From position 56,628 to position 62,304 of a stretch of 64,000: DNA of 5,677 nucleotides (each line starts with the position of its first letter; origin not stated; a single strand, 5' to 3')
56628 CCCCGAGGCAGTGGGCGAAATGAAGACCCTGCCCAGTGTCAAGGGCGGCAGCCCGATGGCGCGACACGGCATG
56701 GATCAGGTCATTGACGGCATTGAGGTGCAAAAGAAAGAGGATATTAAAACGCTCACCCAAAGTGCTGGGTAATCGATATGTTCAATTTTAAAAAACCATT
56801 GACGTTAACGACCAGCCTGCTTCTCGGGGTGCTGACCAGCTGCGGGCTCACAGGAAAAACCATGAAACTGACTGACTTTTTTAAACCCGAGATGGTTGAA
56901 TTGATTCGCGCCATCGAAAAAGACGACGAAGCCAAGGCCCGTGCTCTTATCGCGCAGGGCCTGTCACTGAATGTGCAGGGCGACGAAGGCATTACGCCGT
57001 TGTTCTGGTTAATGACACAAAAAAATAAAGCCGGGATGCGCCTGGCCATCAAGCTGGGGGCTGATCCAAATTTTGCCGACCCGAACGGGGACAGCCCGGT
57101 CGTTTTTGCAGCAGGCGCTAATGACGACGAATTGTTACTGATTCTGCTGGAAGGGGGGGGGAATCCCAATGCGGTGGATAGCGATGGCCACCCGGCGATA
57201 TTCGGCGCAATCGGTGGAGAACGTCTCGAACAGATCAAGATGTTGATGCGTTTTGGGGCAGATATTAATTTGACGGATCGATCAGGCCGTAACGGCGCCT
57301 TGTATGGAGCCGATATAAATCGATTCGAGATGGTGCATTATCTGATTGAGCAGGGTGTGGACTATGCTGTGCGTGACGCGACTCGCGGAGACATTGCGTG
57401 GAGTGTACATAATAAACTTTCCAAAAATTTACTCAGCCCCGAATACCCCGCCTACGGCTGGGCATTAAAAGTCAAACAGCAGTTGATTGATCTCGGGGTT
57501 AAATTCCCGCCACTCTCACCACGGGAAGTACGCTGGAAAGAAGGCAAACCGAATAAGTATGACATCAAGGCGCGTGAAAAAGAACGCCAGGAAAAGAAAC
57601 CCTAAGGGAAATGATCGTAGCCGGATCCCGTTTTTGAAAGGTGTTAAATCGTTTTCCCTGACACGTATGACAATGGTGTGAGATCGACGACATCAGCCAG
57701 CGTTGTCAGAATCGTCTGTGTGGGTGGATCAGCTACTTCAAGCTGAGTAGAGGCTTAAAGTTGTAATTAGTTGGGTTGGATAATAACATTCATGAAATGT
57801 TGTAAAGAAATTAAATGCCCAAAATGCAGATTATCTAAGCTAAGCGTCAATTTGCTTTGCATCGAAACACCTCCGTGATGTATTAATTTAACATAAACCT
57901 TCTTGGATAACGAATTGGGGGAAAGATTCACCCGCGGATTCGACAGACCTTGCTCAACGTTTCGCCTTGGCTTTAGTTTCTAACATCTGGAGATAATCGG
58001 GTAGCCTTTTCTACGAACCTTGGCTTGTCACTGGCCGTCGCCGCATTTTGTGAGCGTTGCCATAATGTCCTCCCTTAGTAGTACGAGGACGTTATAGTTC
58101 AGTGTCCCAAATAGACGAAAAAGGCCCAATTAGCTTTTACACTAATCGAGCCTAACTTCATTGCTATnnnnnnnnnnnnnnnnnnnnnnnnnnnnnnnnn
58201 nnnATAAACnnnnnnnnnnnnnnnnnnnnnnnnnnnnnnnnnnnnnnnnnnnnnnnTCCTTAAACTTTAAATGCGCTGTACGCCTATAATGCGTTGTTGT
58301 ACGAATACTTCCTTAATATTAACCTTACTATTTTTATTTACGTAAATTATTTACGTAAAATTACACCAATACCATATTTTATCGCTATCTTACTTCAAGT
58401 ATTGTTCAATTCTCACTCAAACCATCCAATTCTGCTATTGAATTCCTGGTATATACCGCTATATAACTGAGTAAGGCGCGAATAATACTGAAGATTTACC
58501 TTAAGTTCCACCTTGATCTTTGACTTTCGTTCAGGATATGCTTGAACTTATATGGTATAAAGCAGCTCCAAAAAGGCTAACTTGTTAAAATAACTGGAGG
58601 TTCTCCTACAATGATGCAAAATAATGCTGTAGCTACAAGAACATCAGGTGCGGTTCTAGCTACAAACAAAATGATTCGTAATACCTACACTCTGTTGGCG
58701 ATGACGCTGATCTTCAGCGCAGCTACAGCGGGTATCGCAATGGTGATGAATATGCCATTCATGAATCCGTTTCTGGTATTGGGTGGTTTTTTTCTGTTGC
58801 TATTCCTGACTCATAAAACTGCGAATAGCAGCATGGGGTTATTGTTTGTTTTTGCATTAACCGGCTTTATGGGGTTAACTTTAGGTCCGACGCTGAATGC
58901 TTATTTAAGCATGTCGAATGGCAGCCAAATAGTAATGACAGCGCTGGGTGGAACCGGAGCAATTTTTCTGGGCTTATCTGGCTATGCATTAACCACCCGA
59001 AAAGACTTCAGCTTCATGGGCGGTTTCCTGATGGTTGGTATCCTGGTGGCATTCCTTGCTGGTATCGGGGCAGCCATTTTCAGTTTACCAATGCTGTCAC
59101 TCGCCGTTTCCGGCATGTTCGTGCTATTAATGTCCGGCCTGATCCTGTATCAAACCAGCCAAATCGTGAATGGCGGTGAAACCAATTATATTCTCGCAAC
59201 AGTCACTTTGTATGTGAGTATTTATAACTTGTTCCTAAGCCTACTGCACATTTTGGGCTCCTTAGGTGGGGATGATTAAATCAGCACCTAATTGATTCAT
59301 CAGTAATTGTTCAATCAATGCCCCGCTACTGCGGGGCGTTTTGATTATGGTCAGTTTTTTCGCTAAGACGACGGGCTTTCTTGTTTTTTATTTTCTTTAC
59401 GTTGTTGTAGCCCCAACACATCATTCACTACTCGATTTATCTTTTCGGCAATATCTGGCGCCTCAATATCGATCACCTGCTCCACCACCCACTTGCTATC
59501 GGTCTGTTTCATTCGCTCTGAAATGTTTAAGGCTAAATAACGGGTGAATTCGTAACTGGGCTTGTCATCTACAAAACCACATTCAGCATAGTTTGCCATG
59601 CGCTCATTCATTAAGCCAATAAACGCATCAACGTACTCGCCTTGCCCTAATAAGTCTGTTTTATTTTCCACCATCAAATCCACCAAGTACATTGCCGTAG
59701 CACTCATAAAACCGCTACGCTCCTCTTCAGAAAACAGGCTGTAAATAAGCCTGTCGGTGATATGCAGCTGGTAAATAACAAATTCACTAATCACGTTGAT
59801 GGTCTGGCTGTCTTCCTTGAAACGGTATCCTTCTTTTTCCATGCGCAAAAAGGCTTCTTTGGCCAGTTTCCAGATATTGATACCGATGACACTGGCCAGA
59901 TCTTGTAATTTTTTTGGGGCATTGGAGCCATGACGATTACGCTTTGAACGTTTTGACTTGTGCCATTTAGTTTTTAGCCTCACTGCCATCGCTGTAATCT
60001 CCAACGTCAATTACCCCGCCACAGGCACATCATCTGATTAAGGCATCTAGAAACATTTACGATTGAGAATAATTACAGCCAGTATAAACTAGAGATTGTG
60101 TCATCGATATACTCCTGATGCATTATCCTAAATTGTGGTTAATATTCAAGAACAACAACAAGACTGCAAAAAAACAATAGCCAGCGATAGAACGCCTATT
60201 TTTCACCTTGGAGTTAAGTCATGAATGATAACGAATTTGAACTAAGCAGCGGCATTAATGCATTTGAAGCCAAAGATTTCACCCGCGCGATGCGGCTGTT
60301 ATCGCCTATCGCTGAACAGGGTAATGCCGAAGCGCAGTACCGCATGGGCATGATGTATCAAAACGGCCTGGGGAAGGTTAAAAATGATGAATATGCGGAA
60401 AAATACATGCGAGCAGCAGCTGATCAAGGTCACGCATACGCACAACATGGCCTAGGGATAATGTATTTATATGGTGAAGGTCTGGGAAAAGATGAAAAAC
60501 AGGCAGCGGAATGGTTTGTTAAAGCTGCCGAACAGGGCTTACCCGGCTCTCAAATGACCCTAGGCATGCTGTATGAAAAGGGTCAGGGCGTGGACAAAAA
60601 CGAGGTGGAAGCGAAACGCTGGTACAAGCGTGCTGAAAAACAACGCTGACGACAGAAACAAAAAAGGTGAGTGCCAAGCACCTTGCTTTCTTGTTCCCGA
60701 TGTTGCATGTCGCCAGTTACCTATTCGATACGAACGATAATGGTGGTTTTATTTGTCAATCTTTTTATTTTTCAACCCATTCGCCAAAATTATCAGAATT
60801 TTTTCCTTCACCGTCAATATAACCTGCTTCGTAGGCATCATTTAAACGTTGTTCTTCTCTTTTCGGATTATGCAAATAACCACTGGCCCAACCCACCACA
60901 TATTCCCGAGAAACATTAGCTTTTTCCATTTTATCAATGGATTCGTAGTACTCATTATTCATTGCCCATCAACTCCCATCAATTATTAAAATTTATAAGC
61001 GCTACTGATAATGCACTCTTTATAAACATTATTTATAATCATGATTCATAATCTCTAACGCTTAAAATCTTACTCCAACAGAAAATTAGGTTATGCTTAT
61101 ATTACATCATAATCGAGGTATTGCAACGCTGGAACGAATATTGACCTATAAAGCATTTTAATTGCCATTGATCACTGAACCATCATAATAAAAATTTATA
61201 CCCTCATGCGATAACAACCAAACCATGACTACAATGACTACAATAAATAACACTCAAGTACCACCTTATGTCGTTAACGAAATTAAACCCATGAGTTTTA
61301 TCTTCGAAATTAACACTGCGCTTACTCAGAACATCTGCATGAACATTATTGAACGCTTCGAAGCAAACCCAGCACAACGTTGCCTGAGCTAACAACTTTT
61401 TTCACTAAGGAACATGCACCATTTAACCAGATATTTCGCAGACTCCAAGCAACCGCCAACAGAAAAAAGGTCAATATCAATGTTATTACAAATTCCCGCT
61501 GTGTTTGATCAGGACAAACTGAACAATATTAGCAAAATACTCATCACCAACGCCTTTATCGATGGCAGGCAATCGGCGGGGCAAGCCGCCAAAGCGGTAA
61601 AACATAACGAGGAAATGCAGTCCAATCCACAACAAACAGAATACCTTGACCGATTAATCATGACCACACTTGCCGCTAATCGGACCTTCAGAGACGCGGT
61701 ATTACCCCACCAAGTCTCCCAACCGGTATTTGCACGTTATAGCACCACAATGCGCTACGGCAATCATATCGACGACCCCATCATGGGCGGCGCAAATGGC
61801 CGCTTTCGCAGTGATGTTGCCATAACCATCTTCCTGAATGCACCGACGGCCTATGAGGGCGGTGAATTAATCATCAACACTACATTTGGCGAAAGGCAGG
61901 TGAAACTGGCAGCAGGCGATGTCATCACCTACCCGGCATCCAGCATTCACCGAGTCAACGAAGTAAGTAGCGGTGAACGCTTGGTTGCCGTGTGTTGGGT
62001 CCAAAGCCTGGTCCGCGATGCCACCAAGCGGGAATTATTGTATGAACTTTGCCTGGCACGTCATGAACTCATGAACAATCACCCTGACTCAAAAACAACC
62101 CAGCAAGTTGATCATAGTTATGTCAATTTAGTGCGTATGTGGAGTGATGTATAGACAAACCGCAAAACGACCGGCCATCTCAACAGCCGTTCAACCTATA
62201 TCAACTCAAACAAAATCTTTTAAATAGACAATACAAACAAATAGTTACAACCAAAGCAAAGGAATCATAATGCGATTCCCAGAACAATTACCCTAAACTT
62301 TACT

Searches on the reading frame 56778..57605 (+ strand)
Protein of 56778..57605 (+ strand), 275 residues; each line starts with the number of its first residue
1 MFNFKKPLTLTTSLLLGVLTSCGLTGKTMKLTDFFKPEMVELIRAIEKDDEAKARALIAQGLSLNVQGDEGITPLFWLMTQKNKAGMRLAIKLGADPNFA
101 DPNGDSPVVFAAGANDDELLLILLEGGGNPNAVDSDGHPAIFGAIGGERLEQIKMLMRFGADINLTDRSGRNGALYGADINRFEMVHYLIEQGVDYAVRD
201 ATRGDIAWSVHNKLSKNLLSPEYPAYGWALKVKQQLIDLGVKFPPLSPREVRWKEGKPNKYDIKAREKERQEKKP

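Call 101: search_protein_families(library=pfam, proteins=[window:56778-57605:+], max_evalue=0.00001)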
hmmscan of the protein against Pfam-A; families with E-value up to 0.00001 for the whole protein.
window:56778-57605:+ (275 aa): 5 families
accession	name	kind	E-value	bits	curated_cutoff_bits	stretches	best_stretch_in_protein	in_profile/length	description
PF12796.13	Ank_2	-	2.7e-14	53.9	27.3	2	110-200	3-90/90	Ankyrin repeats (3 copies)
PF13637.12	Ank_4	-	1.1e-11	45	22.7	0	147-190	7-50/50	Ankyrin repeats (many copies)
PF13606.12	Ank_3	-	2.4e-09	37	22.3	0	178-196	10-28/30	Ankyrin repeat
PF00023.36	Ank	-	5.3e-09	36.3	21.1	0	103-134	1-32/33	Ankyrin repeat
PF13857.12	Ank_5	-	4.6e-07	30.5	27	0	101-137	13-49/56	Ankyrin repeats (many copies)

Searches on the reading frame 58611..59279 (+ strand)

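Call 101: search_protein_families(library=pfam, proteins=[window:58611-59279:+], max_evalue=0.00001)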
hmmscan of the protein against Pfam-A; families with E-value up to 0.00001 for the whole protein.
window:58611-59279:+ (222 aa): 1 family
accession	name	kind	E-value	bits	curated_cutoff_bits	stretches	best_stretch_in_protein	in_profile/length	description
PF01027.25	Bax1-I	-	3.3e-47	161.4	34.1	1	19-215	1-207/207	Inhibitor of apoptosis-promoting Bax1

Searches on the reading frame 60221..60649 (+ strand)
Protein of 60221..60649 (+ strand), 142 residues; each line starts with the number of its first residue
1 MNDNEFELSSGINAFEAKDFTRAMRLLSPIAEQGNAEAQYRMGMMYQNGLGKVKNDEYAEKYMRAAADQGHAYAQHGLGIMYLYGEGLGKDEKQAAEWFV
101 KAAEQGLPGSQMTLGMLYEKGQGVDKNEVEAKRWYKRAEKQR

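Call 101: search_protein_families(library=pfam, proteins=[window:60221-60649:+], max_evalue=0.00001)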
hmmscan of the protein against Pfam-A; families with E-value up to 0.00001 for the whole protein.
window:60221-60649:+ (142 aa): 2 families
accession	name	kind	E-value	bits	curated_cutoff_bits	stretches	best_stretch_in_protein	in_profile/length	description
PF08238.18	Sel1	-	4.7e-31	106.5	30.7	3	72-106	1-35/36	Sel1 repeat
PF23310.1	TPR_27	-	6.1e-07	29.5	27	1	30-99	22-88/110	Plant tetratrico peptide repeats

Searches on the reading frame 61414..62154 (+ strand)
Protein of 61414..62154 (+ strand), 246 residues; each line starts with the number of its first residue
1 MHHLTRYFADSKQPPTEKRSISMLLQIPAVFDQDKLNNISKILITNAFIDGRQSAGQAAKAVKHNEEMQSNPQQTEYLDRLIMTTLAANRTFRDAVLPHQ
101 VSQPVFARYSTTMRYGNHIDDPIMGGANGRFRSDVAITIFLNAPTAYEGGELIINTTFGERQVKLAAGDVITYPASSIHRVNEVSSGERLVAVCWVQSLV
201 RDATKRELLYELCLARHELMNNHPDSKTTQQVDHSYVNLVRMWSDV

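Call 101: search_protein_families(library=pfam, proteins=[window:61414-62154:+], max_evalue=0.00001)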
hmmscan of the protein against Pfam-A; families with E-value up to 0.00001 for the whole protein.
window:61414-62154:+ (246 aa): 1 family
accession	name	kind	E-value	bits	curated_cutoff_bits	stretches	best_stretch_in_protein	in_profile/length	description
PF13640.12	2OG-FeII_Oxy_3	-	2e-11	45.1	27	1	106-196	3-97/98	2OG-Fe(II) oxygenase superfamily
